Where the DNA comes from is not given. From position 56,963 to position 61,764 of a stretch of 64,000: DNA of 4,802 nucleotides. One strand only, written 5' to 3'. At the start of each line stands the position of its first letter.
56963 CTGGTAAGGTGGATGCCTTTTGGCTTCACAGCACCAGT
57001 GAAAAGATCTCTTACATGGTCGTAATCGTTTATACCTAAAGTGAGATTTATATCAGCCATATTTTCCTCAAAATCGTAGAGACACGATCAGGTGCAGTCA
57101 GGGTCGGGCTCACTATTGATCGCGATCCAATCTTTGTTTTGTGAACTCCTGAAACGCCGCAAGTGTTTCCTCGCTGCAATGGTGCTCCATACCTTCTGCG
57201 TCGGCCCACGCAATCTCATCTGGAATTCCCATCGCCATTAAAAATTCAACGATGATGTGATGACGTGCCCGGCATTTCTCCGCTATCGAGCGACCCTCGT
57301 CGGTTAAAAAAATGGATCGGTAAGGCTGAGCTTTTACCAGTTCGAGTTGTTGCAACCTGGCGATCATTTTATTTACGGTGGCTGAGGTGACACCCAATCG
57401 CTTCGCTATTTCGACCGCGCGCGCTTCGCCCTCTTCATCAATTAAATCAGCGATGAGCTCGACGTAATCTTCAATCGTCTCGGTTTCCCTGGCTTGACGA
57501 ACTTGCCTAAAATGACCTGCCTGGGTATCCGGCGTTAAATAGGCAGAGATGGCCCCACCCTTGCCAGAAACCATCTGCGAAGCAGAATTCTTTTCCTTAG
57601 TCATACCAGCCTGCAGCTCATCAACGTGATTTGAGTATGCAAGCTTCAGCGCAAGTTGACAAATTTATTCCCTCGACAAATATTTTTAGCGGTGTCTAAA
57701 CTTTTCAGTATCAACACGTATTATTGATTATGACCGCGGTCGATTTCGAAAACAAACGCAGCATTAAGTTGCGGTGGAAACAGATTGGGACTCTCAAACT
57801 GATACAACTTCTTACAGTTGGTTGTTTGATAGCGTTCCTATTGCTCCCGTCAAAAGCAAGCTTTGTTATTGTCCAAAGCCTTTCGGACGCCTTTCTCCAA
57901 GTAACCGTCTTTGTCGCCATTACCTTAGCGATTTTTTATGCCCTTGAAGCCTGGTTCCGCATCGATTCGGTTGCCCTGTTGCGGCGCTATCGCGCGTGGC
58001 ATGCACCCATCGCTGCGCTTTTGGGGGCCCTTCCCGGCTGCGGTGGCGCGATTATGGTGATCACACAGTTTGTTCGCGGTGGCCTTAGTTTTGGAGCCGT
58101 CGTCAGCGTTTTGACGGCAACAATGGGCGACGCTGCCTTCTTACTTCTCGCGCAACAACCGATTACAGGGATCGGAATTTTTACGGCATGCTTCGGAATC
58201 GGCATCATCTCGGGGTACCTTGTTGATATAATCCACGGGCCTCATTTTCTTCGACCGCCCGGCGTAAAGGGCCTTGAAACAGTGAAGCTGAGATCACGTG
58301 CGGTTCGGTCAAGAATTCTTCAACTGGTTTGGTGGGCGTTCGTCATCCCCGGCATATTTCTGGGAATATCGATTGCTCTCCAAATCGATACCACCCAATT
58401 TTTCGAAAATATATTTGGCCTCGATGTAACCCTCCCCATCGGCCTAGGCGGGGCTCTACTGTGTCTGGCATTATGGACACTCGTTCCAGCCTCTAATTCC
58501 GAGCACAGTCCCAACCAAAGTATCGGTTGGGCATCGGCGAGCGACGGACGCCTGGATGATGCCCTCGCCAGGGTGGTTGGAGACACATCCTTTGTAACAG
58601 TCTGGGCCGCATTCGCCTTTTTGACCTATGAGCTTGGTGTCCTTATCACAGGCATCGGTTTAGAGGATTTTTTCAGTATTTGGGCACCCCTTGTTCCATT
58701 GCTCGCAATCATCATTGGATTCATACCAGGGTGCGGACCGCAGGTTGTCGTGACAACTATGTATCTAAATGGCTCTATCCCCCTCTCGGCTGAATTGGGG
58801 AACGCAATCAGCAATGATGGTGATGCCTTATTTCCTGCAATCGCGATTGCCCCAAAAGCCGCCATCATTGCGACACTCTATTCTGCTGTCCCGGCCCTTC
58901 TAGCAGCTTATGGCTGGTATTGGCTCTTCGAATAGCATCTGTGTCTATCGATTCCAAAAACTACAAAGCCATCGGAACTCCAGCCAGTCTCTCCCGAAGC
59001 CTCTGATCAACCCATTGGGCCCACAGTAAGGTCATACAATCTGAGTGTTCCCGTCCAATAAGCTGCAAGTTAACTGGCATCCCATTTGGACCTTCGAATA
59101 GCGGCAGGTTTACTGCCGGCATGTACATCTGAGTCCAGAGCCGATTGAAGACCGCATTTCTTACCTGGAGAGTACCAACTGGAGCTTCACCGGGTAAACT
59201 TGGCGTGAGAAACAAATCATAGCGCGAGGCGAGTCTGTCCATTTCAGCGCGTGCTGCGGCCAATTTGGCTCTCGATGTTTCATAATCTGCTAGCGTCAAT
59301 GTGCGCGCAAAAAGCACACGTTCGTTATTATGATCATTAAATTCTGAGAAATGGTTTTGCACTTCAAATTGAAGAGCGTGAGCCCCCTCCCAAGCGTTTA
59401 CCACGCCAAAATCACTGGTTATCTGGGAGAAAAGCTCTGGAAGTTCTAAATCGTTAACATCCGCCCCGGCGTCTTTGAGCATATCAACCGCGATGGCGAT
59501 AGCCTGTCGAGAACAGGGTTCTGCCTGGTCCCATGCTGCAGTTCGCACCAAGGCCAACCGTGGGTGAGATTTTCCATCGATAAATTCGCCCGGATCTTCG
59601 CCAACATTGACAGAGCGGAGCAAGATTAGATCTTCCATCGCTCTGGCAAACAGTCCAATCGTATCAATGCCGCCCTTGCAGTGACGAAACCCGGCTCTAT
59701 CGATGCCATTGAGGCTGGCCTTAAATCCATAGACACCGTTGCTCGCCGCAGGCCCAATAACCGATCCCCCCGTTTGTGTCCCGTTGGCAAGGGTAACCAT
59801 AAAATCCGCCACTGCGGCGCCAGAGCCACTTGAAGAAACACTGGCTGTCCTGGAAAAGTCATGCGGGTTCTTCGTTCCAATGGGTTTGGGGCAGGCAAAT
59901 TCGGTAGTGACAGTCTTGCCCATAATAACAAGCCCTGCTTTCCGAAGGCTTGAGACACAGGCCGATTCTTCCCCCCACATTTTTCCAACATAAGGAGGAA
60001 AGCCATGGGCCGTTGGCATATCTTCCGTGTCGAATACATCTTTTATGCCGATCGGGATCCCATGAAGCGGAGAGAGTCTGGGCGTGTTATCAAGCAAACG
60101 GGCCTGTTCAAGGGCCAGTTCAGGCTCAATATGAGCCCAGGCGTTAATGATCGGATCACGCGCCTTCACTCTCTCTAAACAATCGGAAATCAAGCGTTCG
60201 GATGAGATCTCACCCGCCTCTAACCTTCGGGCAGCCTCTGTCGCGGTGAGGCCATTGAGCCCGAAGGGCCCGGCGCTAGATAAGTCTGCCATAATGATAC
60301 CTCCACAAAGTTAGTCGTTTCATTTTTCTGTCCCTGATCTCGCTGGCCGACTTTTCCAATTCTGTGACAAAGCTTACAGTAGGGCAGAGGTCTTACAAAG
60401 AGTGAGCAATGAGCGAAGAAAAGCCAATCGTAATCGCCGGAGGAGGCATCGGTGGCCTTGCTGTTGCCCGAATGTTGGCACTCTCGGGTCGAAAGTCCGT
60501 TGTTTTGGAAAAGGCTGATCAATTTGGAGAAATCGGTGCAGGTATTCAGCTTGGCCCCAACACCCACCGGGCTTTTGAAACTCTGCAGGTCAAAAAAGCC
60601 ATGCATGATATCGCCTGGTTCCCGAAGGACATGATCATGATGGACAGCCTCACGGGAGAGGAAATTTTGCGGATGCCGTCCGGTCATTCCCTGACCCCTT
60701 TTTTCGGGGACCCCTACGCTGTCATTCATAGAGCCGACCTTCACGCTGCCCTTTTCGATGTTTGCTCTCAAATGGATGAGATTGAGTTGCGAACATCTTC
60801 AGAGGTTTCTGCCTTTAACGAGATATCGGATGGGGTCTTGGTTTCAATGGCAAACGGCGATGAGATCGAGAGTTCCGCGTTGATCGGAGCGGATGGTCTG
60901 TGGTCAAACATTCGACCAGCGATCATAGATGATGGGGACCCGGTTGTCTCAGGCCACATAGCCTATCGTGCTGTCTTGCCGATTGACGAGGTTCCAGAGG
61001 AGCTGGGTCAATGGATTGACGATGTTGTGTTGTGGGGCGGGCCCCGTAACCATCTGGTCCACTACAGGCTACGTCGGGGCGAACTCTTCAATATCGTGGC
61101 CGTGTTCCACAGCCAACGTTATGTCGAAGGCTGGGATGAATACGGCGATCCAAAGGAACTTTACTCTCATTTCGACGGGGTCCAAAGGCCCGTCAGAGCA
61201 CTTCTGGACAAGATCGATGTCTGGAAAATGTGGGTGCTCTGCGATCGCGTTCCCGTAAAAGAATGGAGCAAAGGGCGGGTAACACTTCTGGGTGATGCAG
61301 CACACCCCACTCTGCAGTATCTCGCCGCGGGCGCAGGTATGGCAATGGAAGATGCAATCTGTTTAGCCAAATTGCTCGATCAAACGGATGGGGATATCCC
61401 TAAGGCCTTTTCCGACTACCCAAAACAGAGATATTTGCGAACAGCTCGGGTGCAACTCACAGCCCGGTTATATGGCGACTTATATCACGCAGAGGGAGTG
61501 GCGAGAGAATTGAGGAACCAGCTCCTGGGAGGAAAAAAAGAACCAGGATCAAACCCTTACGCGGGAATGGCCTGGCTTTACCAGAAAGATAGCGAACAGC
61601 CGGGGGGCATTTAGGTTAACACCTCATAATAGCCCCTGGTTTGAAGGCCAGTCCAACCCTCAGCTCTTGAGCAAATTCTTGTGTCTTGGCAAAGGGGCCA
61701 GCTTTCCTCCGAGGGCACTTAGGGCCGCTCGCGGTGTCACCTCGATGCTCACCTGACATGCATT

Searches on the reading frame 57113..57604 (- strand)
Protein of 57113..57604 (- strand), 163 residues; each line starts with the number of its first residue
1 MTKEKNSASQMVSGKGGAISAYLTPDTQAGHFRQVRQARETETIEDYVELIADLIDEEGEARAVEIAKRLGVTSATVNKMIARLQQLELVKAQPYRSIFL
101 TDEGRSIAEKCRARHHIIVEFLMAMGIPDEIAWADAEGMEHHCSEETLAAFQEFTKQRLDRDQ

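Call 8: search_protein_families(library=pfam, proteins=[window:57113-57604:-], max_evalue=0.001)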
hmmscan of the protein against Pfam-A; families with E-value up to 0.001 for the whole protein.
window:57113-57604:- (163 aa): 10 families
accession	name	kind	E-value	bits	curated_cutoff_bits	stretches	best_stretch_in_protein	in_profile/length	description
PF01325.25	Fe_dep_repress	-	2.6e-12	47.2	26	1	41-97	3-59/60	Iron dependent repressor, N-terminal DNA binding domain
PF02742.21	Fe_dep_repr_C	-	3.2e-11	43.5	27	1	101-156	1-57/70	Iron dependent repressor, metal binding and dimerisation domain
PF01047.28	MarR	-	2.1e-06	28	24.6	1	54-91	11-48/59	MarR family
PF12802.13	MarR_2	-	2.9e-06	27.8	27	1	55-93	14-53/61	MarR family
PF13412.12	HTH_24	-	3.8e-05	23.6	21.9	1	54-91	11-48/48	Winged helix-turn-helix DNA-binding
PF01978.25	TrmB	-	7.5e-05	22.9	25.6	1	54-94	17-56/68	Sugar-specific transcriptional regulator TrmB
PF13545.12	HTH_Crp_2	-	0.00012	22.4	27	1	65-103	27-64/70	Crp-like helix-turn-helix domain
PF14947.12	HTH_45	-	0.00022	21.6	25.5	1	49-115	6-73/77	Winged helix-turn-helix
PF08279.18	HTH_11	-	0.00073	19.8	25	0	56-87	11-42/55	HTH domain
PF09339.16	HTH_IclR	-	0.00076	19.7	22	0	55-93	12-51/52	IclR helix-turn-helix domain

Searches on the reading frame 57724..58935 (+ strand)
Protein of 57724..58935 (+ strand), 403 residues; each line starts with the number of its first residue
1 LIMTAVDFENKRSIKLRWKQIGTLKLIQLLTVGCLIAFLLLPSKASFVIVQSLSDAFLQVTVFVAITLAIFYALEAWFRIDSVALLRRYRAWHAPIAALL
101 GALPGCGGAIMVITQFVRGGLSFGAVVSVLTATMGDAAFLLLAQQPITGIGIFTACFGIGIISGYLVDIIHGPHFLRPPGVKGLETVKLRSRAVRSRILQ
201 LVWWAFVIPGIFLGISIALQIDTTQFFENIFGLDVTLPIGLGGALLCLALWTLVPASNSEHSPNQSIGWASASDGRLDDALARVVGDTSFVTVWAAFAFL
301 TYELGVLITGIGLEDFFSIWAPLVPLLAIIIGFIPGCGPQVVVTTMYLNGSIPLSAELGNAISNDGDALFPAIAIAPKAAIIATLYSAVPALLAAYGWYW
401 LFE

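Call 8: search_protein_families(library=pfam, proteins=[window:57724-58935:+], max_evalue=0.001)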
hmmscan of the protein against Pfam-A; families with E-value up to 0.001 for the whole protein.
window:57724-58935:+ (403 aa): 1 family
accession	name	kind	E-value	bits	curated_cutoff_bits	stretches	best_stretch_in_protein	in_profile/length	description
PF11449.14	ArsP_2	-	1.5e-120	403.1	32.5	1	48-402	5-359/359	Putative, 10TM heavy-metal exporter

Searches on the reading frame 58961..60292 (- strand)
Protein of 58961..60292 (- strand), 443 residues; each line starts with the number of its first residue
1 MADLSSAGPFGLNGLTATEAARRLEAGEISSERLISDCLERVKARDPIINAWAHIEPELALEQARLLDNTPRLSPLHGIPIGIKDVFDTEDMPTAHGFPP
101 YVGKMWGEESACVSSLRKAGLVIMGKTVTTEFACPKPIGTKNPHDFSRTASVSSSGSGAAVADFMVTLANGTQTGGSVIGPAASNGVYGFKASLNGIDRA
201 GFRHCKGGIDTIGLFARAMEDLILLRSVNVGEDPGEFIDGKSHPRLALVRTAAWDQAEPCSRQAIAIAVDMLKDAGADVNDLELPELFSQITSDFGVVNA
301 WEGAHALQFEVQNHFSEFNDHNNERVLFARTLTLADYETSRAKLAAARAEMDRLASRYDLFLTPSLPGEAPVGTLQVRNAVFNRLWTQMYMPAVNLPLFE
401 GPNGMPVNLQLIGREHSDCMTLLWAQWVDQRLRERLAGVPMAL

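Call 8: search_protein_families(library=pfam, proteins=[window:58961-60292:-], max_evalue=0.001)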
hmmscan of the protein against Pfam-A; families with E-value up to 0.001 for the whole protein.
window:58961-60292:- (443 aa): 1 family
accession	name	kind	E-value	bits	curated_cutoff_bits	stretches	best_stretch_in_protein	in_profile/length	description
PF01425.27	Amidase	-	5e-59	200.9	27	1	34-422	2-445/445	Amidase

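Call 35: search_protein_families(library=ncbifam, proteins=[window:58961-60292:-], max_evalue=0.00001)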
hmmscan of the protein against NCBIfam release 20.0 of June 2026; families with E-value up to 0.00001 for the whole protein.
window:58961-60292:- (443 aa): 26 families (the best 25 are shown)
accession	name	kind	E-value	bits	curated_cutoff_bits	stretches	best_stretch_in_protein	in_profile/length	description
NF004815.0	PRK06169.1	equivalog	7.9e-50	169.7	506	1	13-433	8-460/471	amidase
NF005688.0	PRK07488.1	equivalog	1.8e-48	165.6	532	1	13-306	9-311/474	indoleacetamide hydrolase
NF004816.0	PRK06170.1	equivalog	3e-43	148.2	503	1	16-281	13-306/493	amidase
NF005460.0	PRK07056.1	subfamily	7.4e-43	147.1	447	1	19-432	12-453/457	amidase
NF005687.0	PRK07487.1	subfamily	1.2e-42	146.3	428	1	15-432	8-456/468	amidase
NF006631.0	PRK09201.1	equivalog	8e-40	136.9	461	1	15-425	7-448/466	AtzE family amidohydrolase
NF006169.0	PRK08310.1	equivalog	3.2e-36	125.6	391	1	72-429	22-391/395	amidase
TIGR02715.1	amido_AtzE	subfamily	1.1e-35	123.5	425.75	1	18-374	3-380/452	AtzE family amidohydrolase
TIGR00132.1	gatA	equivalog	1.7e-35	122.7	481.1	1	24-242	5-230/466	Asp-tRNA(Asn)/Glu-tRNA(Gln) amidotransferase subunit GatA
NF004766.0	PRK06102.1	equivalog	3.2e-35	122.1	559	1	17-433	10-452/455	amidase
NF009119.0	PRK12470.1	equivalog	4.5e-35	121.6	498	1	17-423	11-443/462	amidase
NF005686.0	PRK07486.1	subfamily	8.6e-35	120.3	465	1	14-236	13-247/486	amidase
NF005899.0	PRK07869.1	equivalog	1e-33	116.9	418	1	13-416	13-446/471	amidase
NF004717.0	PRK06061.1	equivalog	6e-33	114.3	498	1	16-422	18-457/483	amidase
NF006006.0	PRK08137.1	equivalog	1.7e-31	109.6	534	1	15-234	34-271/529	amidase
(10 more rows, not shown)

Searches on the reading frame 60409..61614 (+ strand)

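Call 8: search_protein_families(library=pfam, proteins=[window:60409-61614:+], max_evalue=0.001)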
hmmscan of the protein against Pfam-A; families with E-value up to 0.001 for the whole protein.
window:60409-61614:+ (401 aa): 3 families
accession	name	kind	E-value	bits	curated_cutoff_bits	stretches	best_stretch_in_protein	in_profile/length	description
PF01494.25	FAD_binding_3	-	8e-17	61.9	22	1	6-323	3-318/349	FAD binding domain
PF01266.30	DAO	-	5.6e-06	26.6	27.9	0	7-41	2-36/353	FAD dependent oxidoreductase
PF13450.12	NAD_binding_8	-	0.00011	22.8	21.9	1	9-40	1-32/68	NAD(P)-binding Rossmann-like domain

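Call 35: search_protein_families(library=ncbifam, proteins=[window:60409-61614:+], max_evalue=0.00001)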
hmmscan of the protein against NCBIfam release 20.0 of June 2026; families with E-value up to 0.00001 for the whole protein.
window:60409-61614:+ (401 aa): 38 families (the best 25 are shown)
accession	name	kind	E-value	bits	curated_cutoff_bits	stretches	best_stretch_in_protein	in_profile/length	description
NF006021.0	PRK08163.1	equivalog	1.7e-146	488.3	459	1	2-396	3-392/398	3-hydroxybenzoate 6-monooxygenase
NF005062.0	PRK06475.1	equivalog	4.7e-69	233.1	524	1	5-395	4-395/401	FAD-binding protein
NF005720.0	PRK07538.1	subfamily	6.5e-50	170.3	400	1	5-356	3-365/418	hypothetical protein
NF005313.0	PRK06847.1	subfamily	4.7e-45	154.1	372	1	2-352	2-344/375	hypothetical protein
TIGR03219.1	salicylate_mono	equivalog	8.7e-45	153.1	446.35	1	7-394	3-402/414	salicylate 1-monooxygenase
NF033623.1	urate_HpxO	equivalog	8.9e-42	143.3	500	1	7-363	2-350/381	FAD-dependent urate hydroxylase HpxO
NF005243.0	PRK06753.1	equivalog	1.6e-38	132.5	365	1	7-373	3-353/374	hypothetical protein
NF005566.0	PRK07236.1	subfamily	2.3e-30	105.8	333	2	4-219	6-208/386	hypothetical protein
NF005761.0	PRK07588.1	equivalog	2.6e-25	89.2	454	1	7-342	3-332/392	FAD-binding domain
NF004829.0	PRK06183.1-3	subfamily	1.2e-18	67.2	390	1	3-172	7-181/520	bifunctional 3-(3-hydroxy-phenyl)propionate/3-hydroxycinnamic acid hydroxylase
TIGR01988.1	Ubi-OHases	subfamily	1.5e-15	56.9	224.65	1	7-170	2-169/387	ubiquinone biosynthesis hydroxylase, UbiH/UbiF/VisC/COQ6 family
NF004780.0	PRK06126.1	subfamily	2.9e-14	52.3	445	1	3-353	7-370/552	hypothetical protein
NF006002.0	PRK08132.1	subfamily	8.6e-14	50.8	416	1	3-171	24-192/552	FAD-dependent oxidoreductase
NF005691.0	PRK07494.1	equivalog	1.4e-13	50.2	459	1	3-171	7-173/404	UbiH/UbiF family hydroxylase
NF005599.0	PRK07333.1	equivalog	3.3e-13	48.9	549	1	3-170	11-182/414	ubiquinone biosynthesis hydroxylase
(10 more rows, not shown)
